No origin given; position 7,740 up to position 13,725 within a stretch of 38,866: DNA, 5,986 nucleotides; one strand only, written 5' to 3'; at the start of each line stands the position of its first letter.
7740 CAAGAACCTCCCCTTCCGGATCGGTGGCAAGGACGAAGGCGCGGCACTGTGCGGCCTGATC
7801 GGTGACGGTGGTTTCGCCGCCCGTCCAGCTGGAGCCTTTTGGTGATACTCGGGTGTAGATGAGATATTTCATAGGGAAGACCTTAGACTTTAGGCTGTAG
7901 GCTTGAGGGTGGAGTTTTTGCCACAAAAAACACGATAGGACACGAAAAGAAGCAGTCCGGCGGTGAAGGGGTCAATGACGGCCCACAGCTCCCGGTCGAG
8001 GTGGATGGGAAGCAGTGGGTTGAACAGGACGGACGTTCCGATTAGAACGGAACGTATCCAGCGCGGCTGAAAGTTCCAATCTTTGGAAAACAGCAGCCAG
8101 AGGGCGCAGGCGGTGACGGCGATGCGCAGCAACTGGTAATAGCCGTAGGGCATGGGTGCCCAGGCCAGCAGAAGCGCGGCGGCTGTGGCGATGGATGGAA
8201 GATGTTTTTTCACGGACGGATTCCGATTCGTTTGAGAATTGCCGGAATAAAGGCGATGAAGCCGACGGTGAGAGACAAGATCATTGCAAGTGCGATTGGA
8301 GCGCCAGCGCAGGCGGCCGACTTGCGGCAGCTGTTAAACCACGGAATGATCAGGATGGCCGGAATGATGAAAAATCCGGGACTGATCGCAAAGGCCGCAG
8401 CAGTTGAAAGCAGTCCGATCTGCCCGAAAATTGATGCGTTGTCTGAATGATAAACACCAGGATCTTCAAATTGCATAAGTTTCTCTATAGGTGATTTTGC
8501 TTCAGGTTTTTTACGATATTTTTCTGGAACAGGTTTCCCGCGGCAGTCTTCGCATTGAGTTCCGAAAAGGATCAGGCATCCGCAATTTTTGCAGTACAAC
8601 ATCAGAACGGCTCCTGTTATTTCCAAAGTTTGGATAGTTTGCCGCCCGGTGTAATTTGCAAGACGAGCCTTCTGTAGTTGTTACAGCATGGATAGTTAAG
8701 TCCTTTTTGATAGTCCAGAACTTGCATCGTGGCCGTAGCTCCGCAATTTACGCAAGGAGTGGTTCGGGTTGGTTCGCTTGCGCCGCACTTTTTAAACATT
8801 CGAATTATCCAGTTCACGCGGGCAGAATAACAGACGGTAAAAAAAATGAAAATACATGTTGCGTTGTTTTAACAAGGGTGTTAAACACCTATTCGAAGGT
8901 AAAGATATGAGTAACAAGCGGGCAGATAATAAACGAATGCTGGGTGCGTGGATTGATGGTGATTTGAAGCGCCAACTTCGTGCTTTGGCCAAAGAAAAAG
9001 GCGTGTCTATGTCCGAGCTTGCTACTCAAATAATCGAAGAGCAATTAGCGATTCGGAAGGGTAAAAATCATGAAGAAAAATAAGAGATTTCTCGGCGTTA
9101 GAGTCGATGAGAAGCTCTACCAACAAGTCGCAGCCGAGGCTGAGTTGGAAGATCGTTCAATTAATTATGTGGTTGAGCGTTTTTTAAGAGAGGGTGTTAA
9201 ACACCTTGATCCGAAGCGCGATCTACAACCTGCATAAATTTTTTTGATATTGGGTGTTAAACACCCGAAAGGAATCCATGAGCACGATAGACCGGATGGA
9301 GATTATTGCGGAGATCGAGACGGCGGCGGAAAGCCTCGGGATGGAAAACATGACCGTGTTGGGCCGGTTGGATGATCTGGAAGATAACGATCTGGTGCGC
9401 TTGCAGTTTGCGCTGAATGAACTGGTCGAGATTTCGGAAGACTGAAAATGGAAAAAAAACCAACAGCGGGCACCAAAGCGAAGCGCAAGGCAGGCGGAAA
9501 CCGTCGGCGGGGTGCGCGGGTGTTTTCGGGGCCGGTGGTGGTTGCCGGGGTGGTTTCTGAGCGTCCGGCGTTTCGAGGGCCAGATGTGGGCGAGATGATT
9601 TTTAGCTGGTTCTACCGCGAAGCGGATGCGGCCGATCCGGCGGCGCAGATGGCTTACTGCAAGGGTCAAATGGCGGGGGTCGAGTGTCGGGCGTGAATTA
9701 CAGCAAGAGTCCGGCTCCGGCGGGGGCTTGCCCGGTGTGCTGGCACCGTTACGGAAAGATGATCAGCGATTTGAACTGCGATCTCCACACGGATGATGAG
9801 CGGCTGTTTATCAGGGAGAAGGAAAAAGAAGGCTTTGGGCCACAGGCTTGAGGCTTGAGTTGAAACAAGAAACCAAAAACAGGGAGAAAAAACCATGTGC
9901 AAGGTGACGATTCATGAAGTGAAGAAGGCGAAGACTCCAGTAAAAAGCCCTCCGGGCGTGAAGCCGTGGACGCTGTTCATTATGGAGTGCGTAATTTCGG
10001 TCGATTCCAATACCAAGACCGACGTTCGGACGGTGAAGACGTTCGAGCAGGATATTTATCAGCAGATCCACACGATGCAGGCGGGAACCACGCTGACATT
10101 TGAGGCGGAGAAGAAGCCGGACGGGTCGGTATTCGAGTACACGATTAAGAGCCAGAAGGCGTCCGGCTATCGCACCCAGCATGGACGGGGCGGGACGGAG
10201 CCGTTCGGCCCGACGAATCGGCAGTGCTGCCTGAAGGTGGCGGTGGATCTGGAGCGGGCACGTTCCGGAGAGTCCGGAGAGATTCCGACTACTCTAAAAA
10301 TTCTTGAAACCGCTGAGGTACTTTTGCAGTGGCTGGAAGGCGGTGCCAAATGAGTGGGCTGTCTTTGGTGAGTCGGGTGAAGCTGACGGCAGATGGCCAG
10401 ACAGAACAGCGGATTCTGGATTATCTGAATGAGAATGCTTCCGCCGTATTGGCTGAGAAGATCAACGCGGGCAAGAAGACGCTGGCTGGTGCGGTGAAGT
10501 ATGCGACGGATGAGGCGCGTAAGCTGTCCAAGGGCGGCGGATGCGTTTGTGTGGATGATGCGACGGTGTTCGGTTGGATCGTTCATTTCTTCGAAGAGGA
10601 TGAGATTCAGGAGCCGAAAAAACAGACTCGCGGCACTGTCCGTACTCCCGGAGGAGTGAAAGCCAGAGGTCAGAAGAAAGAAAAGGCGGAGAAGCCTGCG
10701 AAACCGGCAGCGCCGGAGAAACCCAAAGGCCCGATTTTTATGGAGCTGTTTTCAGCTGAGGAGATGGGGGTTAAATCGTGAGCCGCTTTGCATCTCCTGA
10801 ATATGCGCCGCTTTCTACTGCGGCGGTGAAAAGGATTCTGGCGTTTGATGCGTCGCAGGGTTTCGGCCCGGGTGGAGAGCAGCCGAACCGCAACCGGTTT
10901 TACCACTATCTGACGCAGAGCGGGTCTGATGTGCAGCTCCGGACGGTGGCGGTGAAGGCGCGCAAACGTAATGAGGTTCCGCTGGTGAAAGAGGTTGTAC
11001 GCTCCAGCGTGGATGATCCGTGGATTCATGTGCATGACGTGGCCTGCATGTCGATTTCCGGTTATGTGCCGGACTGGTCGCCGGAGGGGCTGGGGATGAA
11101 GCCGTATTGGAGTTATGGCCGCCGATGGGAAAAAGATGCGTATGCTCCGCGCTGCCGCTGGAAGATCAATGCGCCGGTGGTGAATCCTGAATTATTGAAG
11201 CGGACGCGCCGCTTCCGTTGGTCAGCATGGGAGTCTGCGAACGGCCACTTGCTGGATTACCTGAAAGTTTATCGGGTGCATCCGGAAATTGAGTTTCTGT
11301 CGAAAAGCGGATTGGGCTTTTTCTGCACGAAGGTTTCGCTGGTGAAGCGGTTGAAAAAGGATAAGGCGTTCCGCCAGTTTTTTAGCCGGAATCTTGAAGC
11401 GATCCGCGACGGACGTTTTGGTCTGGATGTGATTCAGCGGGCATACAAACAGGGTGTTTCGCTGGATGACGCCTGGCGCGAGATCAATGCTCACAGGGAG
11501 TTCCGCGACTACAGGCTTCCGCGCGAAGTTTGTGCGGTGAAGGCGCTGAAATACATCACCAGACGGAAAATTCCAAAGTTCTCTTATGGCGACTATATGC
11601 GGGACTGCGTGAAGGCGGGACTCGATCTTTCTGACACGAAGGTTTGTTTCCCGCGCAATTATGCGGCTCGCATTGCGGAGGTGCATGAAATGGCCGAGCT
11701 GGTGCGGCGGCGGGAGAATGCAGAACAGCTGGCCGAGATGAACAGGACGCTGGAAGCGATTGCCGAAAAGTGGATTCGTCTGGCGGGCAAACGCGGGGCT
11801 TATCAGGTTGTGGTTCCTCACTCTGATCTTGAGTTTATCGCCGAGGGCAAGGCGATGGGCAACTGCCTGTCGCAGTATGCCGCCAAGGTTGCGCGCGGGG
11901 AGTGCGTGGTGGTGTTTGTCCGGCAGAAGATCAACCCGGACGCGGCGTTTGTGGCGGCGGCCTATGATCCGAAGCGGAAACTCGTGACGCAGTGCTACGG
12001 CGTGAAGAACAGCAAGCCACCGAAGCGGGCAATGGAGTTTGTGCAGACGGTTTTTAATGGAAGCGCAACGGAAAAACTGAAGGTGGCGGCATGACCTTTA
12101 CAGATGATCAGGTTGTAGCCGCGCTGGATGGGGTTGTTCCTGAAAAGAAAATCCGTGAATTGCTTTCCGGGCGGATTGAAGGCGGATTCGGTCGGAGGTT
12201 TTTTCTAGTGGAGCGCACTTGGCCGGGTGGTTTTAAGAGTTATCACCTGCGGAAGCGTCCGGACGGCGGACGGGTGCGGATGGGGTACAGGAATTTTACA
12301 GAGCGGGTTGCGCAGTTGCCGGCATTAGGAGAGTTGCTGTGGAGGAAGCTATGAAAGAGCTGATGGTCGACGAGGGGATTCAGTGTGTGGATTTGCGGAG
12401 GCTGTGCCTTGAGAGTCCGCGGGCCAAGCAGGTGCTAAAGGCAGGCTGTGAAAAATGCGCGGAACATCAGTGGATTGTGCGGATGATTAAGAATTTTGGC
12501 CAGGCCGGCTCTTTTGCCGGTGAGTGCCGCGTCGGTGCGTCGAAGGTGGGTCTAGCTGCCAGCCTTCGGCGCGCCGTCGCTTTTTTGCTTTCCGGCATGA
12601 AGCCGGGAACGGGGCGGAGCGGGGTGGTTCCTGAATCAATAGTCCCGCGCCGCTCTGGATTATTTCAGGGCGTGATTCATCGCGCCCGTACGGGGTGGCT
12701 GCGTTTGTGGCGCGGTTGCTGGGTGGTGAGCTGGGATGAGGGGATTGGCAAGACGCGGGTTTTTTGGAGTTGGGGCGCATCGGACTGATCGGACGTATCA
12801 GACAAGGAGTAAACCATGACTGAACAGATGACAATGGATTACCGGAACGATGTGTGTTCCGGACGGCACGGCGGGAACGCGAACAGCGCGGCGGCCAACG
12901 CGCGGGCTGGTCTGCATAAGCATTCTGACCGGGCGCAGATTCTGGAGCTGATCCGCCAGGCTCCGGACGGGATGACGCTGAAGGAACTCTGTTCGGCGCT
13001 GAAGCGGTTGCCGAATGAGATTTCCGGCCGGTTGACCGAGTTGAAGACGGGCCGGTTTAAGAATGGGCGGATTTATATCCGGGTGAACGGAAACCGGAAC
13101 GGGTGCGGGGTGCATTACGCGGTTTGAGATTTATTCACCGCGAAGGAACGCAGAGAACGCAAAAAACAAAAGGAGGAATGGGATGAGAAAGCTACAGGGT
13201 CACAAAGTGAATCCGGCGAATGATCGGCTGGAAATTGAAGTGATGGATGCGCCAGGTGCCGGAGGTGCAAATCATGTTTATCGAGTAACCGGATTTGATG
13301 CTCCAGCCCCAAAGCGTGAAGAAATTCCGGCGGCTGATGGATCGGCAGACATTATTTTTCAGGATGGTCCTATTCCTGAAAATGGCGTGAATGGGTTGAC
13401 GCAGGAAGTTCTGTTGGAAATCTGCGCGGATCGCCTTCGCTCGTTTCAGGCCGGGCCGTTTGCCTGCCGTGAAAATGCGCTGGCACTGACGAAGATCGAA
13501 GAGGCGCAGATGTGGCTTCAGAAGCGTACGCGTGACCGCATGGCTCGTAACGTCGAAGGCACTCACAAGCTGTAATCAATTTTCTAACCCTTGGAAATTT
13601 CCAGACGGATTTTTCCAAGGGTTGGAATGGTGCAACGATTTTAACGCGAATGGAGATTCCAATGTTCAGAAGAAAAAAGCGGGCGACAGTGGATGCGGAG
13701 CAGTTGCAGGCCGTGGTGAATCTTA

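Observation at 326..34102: Highly over-represented 15-bp palindrome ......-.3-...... scattered through genes and intergenic DNA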

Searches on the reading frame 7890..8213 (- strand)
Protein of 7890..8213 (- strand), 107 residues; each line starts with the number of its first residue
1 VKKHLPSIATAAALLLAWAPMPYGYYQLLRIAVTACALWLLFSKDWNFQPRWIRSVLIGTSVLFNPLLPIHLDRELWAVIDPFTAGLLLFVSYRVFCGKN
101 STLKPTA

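Call 42: search_protein_families(library=pfam, proteins=[window:7890-8213:-], max_evalue=0.05)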
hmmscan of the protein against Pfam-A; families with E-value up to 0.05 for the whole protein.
window:7890-8213:- (107 aa): 1 family
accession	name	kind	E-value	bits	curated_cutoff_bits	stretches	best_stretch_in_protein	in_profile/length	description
PF20619.3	DUF6804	-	6.4e-22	78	27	1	2-91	2-89/91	Family of unknown function (DUF6804)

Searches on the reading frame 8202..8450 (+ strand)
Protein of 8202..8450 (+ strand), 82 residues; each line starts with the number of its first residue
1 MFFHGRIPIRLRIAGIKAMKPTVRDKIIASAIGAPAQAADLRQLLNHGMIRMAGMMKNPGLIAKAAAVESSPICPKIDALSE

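Call 42: search_protein_families(library=pfam, proteins=[window:8202-8450:+], max_evalue=0.05)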
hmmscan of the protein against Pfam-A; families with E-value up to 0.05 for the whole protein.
window:8202-8450:+ (82 aa): 0 families

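Call 50: search_protein_families(library=phrogs, proteins=[window:8202-8450:+], max_evalue=0.01)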
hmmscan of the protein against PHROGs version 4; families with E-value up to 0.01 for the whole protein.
window:8202-8450:+ (82 aa): 0 families

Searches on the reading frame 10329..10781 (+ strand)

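Call 42: search_protein_families(library=pfam, proteins=[window:10329-10781:+], max_evalue=0.05)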
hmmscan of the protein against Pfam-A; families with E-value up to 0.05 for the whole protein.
window:10329-10781:+ (150 aa): 1 family
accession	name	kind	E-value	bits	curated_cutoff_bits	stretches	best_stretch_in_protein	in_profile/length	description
PF14058.11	PcfK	-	7e-12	46.1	27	1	24-129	5-107/139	PcfK-like protein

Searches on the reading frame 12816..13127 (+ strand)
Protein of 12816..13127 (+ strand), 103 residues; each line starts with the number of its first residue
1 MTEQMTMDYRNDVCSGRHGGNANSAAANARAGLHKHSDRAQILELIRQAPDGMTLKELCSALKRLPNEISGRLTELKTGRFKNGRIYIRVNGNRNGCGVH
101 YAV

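Call 6: search_protein_families(library=pfam, proteins=[window:12816-13127:+])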
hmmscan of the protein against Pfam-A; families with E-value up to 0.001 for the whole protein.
window:12816-13127:+ (103 aa): 0 families

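Call 42: search_protein_families(library=pfam, proteins=[window:12816-13127:+], max_evalue=0.05)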
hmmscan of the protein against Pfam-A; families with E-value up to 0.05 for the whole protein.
window:12816-13127:+ (103 aa): 1 family
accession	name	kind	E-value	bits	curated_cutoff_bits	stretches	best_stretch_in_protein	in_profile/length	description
PF12840.13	HTH_20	-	0.0066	16.8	27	1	36-76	3-42/51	Helix-turn-helix domain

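Call 50: search_protein_families(library=phrogs, proteins=[window:12816-13127:+], max_evalue=0.01)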
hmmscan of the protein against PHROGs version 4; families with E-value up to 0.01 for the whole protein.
window:12816-13127:+ (103 aa): 1 family
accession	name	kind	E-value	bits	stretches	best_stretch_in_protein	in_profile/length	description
phrog_1123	-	unknown function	0.0034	18.2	1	36-78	30-72/112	-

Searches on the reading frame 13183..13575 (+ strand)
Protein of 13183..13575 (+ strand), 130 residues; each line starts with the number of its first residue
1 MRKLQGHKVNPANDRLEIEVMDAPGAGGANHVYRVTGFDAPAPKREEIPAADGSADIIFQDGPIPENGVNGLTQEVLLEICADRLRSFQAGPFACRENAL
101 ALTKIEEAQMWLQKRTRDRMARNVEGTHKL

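Call 42: search_protein_families(library=pfam, proteins=[window:13183-13575:+], max_evalue=0.05)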
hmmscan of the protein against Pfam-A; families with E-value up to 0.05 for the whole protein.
window:13183-13575:+ (130 aa): 1 family
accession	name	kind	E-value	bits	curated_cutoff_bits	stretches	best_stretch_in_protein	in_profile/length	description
PF24729.2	Acb2_Tad1_hairpin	-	3.1e-06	27.7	27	1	85-112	30-52/58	Acb2/Tad1, hairpin domain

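Call 50: search_protein_families(library=phrogs, proteins=[window:13183-13575:+], max_evalue=0.01)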
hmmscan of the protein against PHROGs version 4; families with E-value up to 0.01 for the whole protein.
window:13183-13575:+ (130 aa): 4 families
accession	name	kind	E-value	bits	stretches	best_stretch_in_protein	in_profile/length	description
phrog_2428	-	unknown function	1.1e-33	117.1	1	18-129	27-130/131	-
phrog_23843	-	unknown function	2.1e-21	77.5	1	17-129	86-198/200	-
phrog_22140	-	unknown function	2.5e-16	60.9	1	4-128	104-227/230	-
phrog_15810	-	unknown function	0.0031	18.6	1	95-114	33-52/55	-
